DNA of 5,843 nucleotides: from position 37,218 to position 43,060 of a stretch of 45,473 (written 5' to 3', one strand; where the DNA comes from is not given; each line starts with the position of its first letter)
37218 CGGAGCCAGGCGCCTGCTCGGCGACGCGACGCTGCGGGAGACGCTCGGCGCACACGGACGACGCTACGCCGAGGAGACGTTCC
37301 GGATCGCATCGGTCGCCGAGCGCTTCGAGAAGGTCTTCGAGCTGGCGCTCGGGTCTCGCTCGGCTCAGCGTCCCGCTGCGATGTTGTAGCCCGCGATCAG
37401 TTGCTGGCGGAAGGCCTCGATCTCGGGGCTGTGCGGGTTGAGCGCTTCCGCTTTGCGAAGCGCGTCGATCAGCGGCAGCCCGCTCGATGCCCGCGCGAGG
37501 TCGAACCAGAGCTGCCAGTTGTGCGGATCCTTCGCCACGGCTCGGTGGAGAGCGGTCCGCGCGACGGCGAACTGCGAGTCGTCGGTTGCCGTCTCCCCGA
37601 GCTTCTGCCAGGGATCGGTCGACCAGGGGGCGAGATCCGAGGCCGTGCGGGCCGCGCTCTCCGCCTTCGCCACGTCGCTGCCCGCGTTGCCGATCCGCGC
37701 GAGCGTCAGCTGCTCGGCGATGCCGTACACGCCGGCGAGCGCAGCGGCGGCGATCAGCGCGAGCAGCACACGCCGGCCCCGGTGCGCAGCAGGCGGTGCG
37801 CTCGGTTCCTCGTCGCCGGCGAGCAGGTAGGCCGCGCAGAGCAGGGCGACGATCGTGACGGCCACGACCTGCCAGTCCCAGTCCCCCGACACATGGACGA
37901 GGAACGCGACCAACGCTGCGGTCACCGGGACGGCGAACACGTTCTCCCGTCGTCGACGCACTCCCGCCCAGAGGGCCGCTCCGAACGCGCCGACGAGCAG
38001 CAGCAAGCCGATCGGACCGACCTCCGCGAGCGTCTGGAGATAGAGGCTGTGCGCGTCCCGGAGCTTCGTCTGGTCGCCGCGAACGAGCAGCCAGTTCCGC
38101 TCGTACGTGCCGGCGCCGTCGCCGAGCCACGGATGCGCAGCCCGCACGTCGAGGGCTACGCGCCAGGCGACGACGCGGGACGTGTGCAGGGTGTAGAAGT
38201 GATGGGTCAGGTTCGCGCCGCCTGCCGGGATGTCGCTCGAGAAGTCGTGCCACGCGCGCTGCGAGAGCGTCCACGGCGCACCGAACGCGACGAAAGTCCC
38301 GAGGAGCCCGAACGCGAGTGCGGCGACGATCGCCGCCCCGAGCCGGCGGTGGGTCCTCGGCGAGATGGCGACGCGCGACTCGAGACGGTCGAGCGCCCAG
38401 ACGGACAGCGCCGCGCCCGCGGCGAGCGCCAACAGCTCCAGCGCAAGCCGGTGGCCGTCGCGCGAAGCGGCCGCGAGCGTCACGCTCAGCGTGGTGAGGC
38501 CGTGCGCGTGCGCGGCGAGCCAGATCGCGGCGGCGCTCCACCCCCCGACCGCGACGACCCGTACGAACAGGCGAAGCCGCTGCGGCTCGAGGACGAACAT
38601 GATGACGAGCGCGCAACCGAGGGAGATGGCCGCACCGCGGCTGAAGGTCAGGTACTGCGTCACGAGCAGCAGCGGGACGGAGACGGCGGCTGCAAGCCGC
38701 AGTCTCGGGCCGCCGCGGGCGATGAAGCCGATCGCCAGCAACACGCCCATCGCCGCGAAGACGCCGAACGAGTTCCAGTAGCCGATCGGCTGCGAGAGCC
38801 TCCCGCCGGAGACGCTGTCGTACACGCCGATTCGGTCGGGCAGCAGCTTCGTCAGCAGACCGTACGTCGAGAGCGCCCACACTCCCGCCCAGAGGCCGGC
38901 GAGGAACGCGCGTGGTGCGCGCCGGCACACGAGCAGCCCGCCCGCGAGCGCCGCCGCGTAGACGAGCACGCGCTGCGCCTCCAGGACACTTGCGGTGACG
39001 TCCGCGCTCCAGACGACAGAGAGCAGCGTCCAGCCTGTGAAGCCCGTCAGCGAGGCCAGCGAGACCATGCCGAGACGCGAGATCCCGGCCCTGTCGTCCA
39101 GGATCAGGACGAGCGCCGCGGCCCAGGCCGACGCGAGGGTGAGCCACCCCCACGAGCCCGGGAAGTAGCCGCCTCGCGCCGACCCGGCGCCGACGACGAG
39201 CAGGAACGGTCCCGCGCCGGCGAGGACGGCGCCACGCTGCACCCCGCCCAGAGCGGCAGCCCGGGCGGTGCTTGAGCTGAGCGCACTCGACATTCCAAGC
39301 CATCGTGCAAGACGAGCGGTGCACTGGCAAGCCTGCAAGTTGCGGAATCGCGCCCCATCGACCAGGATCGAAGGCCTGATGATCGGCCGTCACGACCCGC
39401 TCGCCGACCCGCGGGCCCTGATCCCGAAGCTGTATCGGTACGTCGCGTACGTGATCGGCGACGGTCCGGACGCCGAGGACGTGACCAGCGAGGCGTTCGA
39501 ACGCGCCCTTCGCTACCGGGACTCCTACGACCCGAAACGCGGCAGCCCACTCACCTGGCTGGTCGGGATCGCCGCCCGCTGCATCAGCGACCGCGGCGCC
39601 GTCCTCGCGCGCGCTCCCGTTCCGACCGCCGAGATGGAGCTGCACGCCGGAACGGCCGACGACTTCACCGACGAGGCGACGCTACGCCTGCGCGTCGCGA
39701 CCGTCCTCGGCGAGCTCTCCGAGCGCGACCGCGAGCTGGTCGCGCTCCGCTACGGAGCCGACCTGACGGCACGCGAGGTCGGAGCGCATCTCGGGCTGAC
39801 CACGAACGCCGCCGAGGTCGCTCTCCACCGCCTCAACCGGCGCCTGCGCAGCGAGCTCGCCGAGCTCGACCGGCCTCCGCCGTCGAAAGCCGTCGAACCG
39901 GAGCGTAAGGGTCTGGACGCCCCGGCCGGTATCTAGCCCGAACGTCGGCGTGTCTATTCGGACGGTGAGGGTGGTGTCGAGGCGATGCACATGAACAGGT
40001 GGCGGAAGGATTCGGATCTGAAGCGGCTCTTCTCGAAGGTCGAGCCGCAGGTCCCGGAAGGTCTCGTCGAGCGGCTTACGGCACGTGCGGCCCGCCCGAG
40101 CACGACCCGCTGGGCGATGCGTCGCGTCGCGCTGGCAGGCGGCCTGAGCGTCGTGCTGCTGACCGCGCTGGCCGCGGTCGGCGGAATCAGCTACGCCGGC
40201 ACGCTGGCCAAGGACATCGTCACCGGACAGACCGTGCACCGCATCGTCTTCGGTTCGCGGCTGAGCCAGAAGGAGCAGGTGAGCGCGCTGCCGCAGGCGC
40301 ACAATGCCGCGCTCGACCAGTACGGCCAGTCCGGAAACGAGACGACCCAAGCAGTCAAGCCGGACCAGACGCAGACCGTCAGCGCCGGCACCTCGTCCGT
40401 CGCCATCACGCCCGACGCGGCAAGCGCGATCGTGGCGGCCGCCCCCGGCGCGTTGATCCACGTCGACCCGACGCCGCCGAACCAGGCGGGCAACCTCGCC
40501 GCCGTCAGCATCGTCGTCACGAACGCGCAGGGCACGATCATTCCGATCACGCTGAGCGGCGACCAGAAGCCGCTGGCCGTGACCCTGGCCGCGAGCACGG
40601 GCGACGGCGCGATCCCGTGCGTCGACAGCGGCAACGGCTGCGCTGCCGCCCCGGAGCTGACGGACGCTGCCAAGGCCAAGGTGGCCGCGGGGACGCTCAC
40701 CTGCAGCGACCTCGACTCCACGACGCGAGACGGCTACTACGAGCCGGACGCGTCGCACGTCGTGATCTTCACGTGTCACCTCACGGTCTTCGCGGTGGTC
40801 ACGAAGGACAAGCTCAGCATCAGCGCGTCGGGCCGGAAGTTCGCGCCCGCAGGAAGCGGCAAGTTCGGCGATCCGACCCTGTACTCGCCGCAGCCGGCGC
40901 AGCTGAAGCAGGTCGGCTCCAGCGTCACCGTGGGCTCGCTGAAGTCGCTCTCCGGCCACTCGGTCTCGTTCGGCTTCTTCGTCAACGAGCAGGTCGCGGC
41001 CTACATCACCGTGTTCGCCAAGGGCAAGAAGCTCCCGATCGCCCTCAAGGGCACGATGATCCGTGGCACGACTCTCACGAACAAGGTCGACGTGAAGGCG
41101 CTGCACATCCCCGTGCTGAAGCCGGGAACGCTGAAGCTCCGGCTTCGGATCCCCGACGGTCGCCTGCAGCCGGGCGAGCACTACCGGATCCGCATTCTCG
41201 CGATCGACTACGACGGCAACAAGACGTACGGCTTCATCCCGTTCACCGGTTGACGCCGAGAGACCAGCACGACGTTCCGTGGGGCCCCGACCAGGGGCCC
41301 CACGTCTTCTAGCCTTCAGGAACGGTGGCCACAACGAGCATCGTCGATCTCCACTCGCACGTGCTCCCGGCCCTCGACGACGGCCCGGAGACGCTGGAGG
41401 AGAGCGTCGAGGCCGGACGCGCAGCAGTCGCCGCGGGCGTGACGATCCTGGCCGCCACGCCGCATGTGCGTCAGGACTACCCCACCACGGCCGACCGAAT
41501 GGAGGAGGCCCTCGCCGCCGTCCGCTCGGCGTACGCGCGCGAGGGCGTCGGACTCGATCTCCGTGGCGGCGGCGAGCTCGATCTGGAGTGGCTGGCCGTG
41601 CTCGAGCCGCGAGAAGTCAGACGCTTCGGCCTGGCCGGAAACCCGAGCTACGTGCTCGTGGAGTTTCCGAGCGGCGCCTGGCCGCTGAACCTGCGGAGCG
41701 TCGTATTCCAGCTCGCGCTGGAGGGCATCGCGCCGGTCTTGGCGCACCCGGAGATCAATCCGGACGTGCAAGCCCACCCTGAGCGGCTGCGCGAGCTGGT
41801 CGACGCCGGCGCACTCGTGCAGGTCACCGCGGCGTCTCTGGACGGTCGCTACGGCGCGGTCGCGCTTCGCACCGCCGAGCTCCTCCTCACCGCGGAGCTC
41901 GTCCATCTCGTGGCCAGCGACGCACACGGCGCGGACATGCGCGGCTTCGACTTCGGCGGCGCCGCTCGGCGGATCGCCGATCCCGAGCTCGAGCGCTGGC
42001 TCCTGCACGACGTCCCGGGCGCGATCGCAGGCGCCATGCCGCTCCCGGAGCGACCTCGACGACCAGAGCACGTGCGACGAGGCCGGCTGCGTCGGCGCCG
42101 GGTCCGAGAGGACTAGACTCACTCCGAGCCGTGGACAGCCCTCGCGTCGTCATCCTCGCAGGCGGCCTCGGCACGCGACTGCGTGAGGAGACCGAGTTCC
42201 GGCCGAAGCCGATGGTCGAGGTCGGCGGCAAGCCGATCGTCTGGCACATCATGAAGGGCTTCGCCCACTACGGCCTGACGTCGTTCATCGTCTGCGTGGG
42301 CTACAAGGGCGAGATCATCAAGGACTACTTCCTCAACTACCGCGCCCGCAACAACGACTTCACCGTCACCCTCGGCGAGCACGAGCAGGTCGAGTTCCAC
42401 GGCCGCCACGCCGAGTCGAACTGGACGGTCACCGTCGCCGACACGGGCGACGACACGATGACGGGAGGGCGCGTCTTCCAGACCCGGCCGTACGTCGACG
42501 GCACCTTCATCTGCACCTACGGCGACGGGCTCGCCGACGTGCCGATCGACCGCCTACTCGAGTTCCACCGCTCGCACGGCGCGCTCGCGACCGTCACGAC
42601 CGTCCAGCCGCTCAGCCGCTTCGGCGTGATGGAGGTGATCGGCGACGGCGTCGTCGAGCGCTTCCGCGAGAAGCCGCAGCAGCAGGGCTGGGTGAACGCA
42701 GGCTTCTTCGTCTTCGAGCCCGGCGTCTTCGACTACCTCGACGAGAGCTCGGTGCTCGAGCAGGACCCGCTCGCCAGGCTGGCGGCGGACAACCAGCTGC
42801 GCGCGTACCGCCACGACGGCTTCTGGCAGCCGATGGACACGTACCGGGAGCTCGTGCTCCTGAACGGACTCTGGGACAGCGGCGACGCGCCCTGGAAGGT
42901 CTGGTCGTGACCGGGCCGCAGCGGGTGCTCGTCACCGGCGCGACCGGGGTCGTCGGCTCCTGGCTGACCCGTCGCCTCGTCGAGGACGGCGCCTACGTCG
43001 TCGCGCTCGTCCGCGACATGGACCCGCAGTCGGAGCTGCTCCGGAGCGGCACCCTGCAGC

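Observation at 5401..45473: A ~40-kb Wzx/Wzy glycan locus combining UDP-, GDP- and CDP-activated unusual sugars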

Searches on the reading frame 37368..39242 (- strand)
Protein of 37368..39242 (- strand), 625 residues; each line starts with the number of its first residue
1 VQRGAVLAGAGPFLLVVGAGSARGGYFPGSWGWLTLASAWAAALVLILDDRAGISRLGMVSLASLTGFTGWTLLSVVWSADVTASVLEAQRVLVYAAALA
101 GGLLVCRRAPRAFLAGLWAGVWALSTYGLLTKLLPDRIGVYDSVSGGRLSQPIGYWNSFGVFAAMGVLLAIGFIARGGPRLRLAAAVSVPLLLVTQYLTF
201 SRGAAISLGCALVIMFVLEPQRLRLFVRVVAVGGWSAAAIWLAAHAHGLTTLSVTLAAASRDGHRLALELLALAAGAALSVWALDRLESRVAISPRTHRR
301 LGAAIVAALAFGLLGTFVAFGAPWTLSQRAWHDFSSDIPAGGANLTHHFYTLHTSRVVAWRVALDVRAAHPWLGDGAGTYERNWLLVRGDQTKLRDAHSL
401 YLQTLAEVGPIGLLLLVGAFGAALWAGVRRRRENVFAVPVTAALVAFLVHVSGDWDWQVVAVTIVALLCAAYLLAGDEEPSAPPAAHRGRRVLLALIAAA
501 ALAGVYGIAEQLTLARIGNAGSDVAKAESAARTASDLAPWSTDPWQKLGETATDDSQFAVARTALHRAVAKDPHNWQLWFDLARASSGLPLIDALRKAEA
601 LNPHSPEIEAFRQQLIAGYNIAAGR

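Call 10: search_protein_families(library=pfam, proteins=[window:37368-39242:-])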
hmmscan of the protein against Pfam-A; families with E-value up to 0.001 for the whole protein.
window:37368-39242:- (625 aa): 2 families
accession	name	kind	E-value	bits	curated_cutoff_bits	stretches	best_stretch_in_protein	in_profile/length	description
PF04932.20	Wzy_C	-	2.9e-11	43.8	31.7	1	273-417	20-149/149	O-Antigen ligase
PF13428.12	TPR_14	-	4.3e-06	27.3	23.5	0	557-585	16-44/44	Tetratricopeptide repeat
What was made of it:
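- On Wzx/Wzy-dependent polysaccharide assembly locus: 37365-39242: PF04932 43.8 > 31.7 (call 10).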

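Call 12: search_protein_families(library=ncbifam, proteins=[window:37368-39242:-], max_evalue=0.00001)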
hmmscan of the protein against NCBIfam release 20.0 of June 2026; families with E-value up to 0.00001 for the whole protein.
window:37368-39242:- (625 aa): 1 family
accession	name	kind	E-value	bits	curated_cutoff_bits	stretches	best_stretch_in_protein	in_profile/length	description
TIGR03097.1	PEP_O_lig_1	hypoth_equivalog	4.5e-07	29.1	188.1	1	354-430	273-351/408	putative O-glycosylation ligase, exosortase A system-associated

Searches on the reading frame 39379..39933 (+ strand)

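Call 10: search_protein_families(library=pfam, proteins=[window:39379-39933:+])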
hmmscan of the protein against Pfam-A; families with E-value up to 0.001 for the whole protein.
window:39379-39933:+ (185 aa): 3 families
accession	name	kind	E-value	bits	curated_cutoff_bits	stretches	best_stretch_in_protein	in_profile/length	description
PF04542.20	Sigma70_r2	-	6.1e-14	52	24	1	13-72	4-64/71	Sigma-70 region 2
PF04545.22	Sigma70_r4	-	3.5e-08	33.3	24.1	1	109-157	1-49/50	Sigma-70, region 4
PF08281.18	Sigma70_r4_2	-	3.5e-07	30.2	25.7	1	104-151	2-49/54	Sigma-70, region 4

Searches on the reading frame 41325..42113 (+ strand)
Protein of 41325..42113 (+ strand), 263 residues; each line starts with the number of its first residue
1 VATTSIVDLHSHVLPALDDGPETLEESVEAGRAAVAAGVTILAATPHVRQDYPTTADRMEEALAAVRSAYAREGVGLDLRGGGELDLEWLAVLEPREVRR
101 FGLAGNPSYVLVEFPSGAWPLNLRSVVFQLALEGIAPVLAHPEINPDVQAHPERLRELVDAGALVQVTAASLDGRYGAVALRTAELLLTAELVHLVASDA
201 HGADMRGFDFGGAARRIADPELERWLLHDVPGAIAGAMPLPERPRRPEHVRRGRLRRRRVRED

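Call 10: search_protein_families(library=pfam, proteins=[window:41325-42113:+])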
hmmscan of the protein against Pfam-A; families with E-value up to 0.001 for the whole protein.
window:41325-42113:+ (263 aa): 1 family
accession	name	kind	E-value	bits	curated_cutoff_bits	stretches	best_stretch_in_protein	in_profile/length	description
PF19567.5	CpsB_CapC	-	4.2e-38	131.5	27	1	6-217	1-212/234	Capsular polysaccharide synthesis, CpsB/CapC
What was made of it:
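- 41325..42116 (+): CpsB-type PHP tyrosine phosphatase, partner of the BY-kinase. PF19567 131.5 bits (call 10)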

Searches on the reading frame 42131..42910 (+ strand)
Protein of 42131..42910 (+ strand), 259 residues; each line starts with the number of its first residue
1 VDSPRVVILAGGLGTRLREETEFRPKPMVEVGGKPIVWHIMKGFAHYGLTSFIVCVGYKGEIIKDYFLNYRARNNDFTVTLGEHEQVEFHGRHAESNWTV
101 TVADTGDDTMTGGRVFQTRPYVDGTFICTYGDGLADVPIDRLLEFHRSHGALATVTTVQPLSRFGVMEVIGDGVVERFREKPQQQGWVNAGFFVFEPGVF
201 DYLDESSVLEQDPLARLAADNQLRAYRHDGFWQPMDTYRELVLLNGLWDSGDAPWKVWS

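Call 10: search_protein_families(library=pfam, proteins=[window:42131-42907:+])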
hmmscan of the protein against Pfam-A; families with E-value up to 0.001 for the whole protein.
window:42131-42907:+ (259 aa): 2 families
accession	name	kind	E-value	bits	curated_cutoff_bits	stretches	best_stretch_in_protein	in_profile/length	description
PF00483.29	NTP_transferase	-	3.5e-23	82.9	21.2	1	6-205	2-190/245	Nucleotidyl transferase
PF12804.13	NTP_transf_3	-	3.7e-07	30.9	27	1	6-59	1-49/160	MobA-like NTP transferase domain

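Call 12: search_protein_families(library=ncbifam, proteins=[window:42131-42907:+], max_evalue=0.00001)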
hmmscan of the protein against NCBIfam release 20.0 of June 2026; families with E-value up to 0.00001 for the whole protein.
window:42131-42907:+ (259 aa): 20 families
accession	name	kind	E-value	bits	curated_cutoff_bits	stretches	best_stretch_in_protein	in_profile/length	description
TIGR02623.1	G1P_cyt_trans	equivalog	2.2e-101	338.6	300.25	1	5-258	2-255/255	glucose-1-phosphate cytidylyltransferase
TIGR03992.1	Arch_glmU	subfamily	4.1e-28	98.3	292.1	2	6-70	3-67/393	bifunctional sugar-1-phosphate nucleotidylyltransferase/acetyltransferase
NF041313.1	UDPGP_AglF_Halo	equivalog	4.8e-22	78.6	400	1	6-69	3-67/234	UTP--glucose-1-phosphate uridylyltransferase AglF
NF049965.1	GlMnHpPGnyltfHddC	equivalog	2.8e-20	72.9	300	1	6-69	3-66/221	D-glycero-D-manno-heptose 1-phosphate guanosyltransferase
NF052502.1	man1P_GTase_Rv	exception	8e-20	71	440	1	6-242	3-224/352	mannose-1-phosphate guanylyltransferase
NF045761.1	NAMPUrTaseMurU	equivalog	8.3e-15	55.3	250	1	5-67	2-64/226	N-acetylmuramate alpha-1-phosphate uridylyltransferase MurU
TIGR01208.1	rmlA_long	equivalog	2.5e-13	49.6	320.25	1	6-72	2-69/353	glucose-1-phosphate thymidylyltransferase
TIGR02091.1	glgC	equivalog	1.1e-12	47.7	424.9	1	6-236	3-247/364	glucose-1-phosphate adenylyltransferase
NF041173.1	Sug_nt_acttase_Thmprot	equivalog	1.8e-12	46.9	600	1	74-235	47-214/405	bifunctional sugar-1-phosphate nucleotidylyltransferase/acetyltransferase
NF001947.0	PRK00725.1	subfamily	1e-11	44.3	470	1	6-185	19-196/426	glucose-1-phosphate adenylyltransferase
NF045697.1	MurNAcPUrMurU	equivalog_domain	5.3e-11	42.4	370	1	7-72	1-65/229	N-acetylmuramate alpha-1-phosphate uridylyltransferase MurU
NF041135.1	IPPtranDIPPsyn_Thcocales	equivalog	6.1e-11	42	580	1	6-70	3-63/419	bifunctional L-myo-inositol-1-phosphate cytidylyltransferase/CDP-L-myo-inositol myo-inositolphosphotransferase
NF003670.0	PRK05293.1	equivalog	3.2e-10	39.5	470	1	7-238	8-248/382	glucose-1-phosphate adenylyltransferase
NF002023.0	PRK00844.1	subfamily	1.9e-08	33.5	458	1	7-185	10-184/408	glucose-1-phosphate adenylyltransferase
NF002772.0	PRK02862.1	equivalog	2.9e-08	32.9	537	1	6-185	6-182/429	glucose-1-phosphate adenylyltransferase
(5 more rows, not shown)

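Call 15: find_encoding_contigs(protein=window:42131-42910:+, flank=10000, max_places=6)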
Protein window:42131-42910:+ (259 aa): no gene with exactly this product is on record in the collection.
